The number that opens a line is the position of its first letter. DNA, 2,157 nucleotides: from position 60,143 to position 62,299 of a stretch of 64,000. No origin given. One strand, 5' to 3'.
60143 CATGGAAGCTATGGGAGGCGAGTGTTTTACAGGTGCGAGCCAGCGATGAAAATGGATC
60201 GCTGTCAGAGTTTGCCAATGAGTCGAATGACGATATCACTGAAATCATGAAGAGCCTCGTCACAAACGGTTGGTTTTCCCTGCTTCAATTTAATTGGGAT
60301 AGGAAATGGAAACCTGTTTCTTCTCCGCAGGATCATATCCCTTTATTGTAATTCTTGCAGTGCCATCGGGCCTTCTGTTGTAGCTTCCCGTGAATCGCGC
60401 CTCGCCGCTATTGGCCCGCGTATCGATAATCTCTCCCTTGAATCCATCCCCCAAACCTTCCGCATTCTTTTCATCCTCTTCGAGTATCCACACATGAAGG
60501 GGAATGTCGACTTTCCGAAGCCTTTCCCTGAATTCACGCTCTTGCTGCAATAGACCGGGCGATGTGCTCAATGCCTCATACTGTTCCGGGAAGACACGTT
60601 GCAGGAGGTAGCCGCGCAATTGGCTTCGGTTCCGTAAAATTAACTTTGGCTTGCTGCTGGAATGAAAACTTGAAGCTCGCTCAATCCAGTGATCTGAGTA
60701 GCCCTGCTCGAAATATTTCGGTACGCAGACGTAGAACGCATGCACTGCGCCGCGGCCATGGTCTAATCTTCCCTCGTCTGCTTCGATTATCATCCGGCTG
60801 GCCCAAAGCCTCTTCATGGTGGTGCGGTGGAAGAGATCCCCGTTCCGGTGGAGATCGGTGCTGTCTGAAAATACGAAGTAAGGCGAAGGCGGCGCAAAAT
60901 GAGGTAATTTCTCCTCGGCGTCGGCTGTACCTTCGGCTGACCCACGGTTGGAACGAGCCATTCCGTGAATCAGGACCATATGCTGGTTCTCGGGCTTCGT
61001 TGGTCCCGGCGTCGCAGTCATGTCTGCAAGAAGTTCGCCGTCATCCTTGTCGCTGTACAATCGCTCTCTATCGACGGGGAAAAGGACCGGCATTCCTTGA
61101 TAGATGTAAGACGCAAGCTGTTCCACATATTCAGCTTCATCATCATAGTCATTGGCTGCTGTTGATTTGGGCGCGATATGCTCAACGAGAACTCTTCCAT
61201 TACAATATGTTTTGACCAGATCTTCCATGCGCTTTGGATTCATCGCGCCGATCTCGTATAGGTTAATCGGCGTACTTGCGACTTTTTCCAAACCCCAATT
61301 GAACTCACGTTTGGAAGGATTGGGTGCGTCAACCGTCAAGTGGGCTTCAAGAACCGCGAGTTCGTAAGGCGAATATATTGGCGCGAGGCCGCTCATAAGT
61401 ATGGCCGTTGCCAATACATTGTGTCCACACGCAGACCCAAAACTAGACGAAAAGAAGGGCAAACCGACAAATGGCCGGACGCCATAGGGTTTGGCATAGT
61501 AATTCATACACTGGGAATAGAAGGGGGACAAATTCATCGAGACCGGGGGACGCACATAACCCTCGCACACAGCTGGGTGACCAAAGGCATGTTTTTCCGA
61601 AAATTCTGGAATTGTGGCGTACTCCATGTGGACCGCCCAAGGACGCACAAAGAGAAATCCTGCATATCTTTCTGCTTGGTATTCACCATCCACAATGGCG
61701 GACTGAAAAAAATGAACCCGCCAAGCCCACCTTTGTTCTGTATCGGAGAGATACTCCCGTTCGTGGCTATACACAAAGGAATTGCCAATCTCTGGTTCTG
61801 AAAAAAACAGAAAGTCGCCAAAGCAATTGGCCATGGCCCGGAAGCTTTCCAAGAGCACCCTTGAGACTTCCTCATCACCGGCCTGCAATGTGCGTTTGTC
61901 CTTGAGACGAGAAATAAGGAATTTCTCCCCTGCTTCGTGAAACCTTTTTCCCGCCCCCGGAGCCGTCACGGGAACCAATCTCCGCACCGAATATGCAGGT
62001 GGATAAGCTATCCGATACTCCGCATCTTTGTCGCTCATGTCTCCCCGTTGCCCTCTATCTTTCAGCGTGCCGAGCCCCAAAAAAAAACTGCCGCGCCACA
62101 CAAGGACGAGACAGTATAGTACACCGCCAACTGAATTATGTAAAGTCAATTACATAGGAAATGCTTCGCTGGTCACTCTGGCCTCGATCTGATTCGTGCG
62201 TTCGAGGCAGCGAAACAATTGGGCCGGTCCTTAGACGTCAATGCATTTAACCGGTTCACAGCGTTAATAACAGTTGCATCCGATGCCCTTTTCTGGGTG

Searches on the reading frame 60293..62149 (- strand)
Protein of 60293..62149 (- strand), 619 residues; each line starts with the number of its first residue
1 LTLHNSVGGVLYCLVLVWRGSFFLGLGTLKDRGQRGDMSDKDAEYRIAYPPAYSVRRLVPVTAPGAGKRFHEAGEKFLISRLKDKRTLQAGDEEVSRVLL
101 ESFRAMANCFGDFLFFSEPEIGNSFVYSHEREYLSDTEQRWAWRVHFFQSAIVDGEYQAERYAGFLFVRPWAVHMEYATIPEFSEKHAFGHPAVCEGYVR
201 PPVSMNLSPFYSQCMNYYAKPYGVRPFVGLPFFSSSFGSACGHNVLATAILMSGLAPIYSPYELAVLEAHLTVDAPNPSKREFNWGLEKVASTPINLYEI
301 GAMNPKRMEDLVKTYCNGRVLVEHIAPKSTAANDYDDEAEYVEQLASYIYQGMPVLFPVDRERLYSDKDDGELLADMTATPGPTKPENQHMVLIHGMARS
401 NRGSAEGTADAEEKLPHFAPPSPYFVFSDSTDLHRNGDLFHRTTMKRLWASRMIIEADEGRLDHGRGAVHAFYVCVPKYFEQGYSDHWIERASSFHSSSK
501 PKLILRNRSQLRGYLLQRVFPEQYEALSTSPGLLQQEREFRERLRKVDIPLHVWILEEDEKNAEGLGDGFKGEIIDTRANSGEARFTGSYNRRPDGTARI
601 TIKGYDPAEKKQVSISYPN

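Call 10: search_protein_families(library=pfam, proteins=[window:60293-62149:-], max_evalue=0.01)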
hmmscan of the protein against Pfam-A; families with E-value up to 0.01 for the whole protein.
window:60293-62149:- (619 aa): 0 families

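Call 11: search_protein_families(library=padloc, proteins=[window:60293-62149:-], max_evalue=0.01)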
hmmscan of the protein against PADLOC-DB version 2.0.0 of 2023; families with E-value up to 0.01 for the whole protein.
window:60293-62149:- (619 aa): 0 families

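Call 26: search_protein_families(library=pfam, proteins=[window:60293-62038:-], max_evalue=10)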
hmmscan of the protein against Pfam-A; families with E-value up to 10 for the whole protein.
window:60293-62038:- (582 aa): 0 families

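Call 29: find_homologous_proteins(query=window:60293-62038:-)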
Query window:60293-62038:- (582 aa): 5 proteins with E <= 0.001 among 8000 candidates.
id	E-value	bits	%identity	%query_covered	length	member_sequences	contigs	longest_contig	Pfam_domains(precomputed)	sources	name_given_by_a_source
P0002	0.0e+0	1361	100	100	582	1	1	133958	-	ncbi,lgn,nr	ncbi:MAG: hypothetical protein HYV27_15615 [Candidatus Hydrogenedentes bacterium]|nr:hypothetical pr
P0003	1.9e-79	286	36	89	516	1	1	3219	-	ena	-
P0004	1.6e-69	253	34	92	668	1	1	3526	-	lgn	-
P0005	4.9e-54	202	35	63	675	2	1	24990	-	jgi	-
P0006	8.4e-31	125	30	64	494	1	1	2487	-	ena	-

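Call 30: find_encoding_contigs(protein=P0005, flank=10000)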
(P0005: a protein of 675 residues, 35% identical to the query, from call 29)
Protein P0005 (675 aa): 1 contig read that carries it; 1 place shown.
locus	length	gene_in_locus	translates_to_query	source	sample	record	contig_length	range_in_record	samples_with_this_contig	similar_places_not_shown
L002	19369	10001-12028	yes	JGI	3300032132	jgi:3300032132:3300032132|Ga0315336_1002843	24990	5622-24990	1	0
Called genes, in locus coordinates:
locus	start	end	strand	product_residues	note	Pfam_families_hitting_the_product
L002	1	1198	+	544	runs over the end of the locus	-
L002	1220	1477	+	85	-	-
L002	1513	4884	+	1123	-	PF26696:PTL_trimer (weak)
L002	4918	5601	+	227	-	PF13599:Pentapeptide_4, PF00805:Pentapeptide (weak), PF13576:Pentapeptide_3 (weak), PF00805:Pentapeptide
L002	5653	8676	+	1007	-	PF25692:Phage_depo_C (weak)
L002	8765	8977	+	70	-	-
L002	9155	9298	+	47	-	-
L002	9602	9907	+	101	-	-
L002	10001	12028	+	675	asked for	-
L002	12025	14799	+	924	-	-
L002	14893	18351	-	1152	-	PF23598:LRR_14, PF13855:LRR_8, PF23598:LRR_14, PF13855:LRR_8, PF23598:LRR_14, PF23598:LRR_14, PF13855:LRR_8, PF23598:LRR_14, +12 more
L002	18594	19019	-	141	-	-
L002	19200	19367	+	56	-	?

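Call 31: find_encoding_contigs(protein=P0004, flank=10000)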
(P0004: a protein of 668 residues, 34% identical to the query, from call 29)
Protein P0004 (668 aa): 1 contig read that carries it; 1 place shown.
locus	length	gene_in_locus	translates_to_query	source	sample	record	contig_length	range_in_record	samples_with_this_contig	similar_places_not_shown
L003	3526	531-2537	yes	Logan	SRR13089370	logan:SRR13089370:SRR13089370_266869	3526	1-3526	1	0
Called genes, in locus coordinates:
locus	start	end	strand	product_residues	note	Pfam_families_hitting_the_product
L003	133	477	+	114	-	-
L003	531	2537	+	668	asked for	-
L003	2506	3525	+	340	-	?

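Call 32: find_encoding_contigs(protein=P0003, flank=10000)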
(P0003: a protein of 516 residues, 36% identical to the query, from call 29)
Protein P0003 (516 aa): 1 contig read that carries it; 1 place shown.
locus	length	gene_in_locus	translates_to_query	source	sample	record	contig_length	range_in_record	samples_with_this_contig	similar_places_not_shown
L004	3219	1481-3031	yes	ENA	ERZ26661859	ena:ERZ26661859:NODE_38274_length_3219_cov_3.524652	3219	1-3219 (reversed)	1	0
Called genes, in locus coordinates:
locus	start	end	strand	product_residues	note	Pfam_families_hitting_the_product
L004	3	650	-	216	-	?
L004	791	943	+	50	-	-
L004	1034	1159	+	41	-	-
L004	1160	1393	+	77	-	-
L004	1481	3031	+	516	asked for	-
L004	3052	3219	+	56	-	?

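Call 33: find_encoding_contigs(protein=P0006, flank=10000)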
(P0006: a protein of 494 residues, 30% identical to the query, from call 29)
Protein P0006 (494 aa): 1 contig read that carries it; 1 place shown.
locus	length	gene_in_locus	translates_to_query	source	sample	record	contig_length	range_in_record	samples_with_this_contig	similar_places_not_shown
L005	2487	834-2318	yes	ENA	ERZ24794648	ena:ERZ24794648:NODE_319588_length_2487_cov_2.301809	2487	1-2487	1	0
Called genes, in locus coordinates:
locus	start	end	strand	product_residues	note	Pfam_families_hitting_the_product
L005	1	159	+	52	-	?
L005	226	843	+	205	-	-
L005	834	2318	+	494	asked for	-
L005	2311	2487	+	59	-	?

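Call 43: search_protein_families(library=pfam, proteins=[P0003, P0004, P0005, P0006], max_evalue=1)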
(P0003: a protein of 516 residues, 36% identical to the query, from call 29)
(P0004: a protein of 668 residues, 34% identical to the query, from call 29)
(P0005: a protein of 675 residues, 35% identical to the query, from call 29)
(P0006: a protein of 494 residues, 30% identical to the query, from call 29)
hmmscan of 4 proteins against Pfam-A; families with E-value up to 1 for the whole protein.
P0003 (516 aa): 0 families

P0004 (668 aa): 0 families

P0005 (675 aa): 0 families

P0006 (494 aa): 0 families

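Call 46: search_solved_structures(query=A4, max_evalue=10, show_alignments=2)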
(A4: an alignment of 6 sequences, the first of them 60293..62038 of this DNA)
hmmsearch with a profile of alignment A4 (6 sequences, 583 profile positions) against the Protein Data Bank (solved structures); distinct sequences matched with E-value up to 10: 11.
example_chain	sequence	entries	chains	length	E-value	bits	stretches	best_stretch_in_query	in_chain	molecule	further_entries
5v95_A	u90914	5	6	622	1.7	10.4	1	481-528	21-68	Phosphoenolpyruvate carboxykinase, cytosolic [GTP]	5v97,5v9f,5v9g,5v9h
9ej6_A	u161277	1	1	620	1.7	10.4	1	481-528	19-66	Phosphoenolpyruvate carboxykinase, cytosolic [GTP]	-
4ywb_A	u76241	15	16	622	1.7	10.4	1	481-528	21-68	Phosphoenolpyruvate carboxykinase, cytosolic [GTP]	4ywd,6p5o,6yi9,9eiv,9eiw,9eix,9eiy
4gmm_A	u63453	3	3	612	1.7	10.4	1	481-528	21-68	Phosphoenolpyruvate carboxykinase, cytosolic [GTP]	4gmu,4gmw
2qew_A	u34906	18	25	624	1.7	10.4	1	481-528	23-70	Phosphoenolpyruvate carboxykinase, cytosolic [GTP]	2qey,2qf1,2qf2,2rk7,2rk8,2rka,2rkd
4gmz_A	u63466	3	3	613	1.7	10.4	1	481-528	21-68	Phosphoenolpyruvate carboxykinase, cytosolic [GTP]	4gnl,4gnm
4gno_A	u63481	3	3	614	1.7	10.4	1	481-528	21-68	Phosphoenolpyruvate carboxykinase, cytosolic [GTP]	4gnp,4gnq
3moe_A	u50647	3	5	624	1.8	10.4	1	481-528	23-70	Phosphoenolpyruvate carboxykinase, cytosolic [GTP]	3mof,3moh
5fh2_A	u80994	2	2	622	2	10.2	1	481-528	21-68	Phosphoenolpyruvate carboxykinase, cytosolic [GTP]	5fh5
5fh1_A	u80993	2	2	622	2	10.2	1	481-528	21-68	Phosphoenolpyruvate carboxykinase, cytosolic [GTP]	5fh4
5fh0_A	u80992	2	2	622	2.2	10.1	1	481-527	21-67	Phosphoenolpyruvate carboxykinase, cytosolic [GTP]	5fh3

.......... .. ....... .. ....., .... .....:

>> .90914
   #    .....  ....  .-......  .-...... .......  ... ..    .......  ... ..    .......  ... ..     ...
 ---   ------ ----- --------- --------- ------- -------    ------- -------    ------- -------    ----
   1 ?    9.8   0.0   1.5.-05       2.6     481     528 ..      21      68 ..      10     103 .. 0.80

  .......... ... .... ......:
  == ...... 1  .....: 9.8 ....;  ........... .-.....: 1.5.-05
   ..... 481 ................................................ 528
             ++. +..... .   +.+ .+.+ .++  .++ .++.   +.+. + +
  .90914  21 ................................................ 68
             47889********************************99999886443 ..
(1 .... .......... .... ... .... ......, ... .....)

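Call 62: find_homologous_proteins(query=A4)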
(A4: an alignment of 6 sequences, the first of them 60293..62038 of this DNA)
Query A4 (6 sequences) (582 aa, profile of the alignment): 4 proteins with E <= 0.001 among 8000 candidates.
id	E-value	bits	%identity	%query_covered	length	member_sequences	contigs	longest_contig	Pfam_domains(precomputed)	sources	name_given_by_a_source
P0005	6.9e-240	816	35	63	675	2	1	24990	-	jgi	-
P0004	5.9e-239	813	34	92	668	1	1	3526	-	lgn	-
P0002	7.6e-231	786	100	100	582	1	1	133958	-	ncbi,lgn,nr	ncbi:MAG: hypothetical protein HYV27_15615 [Candidatus Hydrogenedentes bacterium]|nr:hypothetical pr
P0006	2.9e-144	500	30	64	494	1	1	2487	-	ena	-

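Call 115: search_solved_structures(query=A9, max_evalue=10, show_alignments=4)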
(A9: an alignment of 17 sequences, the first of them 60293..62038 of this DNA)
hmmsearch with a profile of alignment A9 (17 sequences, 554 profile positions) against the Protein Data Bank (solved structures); distinct sequences matched with E-value up to 10: 14.
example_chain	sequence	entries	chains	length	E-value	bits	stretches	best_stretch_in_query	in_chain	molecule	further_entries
2lm4_A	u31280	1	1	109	0.85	11.5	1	412-491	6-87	Succinate dehydrogenase assembly factor 2, mitochondrial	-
9b8r_E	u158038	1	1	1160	1.2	11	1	265-327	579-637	DNA polymerase epsilon catalytic subunit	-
7r3x_A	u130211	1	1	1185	1.2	11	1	265-327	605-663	DNA polymerase epsilon catalytic subunit A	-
7r3y_A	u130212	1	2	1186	1.2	11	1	265-327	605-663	DNA polymerase epsilon catalytic subunit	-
6h1v_A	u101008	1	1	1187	1.2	11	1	265-327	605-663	DNA polymerase epsilon catalytic subunit A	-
6i8a_A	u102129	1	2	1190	1.2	11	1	265-327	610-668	DNA polymerase epsilon catalytic subunit A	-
6g0a_A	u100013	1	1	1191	1.2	11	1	265-327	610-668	DNA polymerase epsilon catalytic subunit A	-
8b77_A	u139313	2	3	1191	1.2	11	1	265-327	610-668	DNA polymerase epsilon catalytic subunit A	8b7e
6qib_A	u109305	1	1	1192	1.2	11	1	265-327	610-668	DNA polymerase epsilon catalytic subunit A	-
4ptf_A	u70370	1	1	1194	1.2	11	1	265-327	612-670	DNA polymerase epsilon catalytic subunit A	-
6s2e_A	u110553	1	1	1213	1.3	11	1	265-327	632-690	DNA polymerase epsilon catalytic subunit A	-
6s2f_A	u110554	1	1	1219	1.3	11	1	265-327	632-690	DNA polymerase epsilon catalytic subunit A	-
4m8o_A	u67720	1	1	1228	1.3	10.9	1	265-327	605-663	DNA polymerase epsilon catalytic subunit A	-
8shh_A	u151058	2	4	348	1.7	10.5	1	259-319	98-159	dTDP-glucose 4,6-dehydratase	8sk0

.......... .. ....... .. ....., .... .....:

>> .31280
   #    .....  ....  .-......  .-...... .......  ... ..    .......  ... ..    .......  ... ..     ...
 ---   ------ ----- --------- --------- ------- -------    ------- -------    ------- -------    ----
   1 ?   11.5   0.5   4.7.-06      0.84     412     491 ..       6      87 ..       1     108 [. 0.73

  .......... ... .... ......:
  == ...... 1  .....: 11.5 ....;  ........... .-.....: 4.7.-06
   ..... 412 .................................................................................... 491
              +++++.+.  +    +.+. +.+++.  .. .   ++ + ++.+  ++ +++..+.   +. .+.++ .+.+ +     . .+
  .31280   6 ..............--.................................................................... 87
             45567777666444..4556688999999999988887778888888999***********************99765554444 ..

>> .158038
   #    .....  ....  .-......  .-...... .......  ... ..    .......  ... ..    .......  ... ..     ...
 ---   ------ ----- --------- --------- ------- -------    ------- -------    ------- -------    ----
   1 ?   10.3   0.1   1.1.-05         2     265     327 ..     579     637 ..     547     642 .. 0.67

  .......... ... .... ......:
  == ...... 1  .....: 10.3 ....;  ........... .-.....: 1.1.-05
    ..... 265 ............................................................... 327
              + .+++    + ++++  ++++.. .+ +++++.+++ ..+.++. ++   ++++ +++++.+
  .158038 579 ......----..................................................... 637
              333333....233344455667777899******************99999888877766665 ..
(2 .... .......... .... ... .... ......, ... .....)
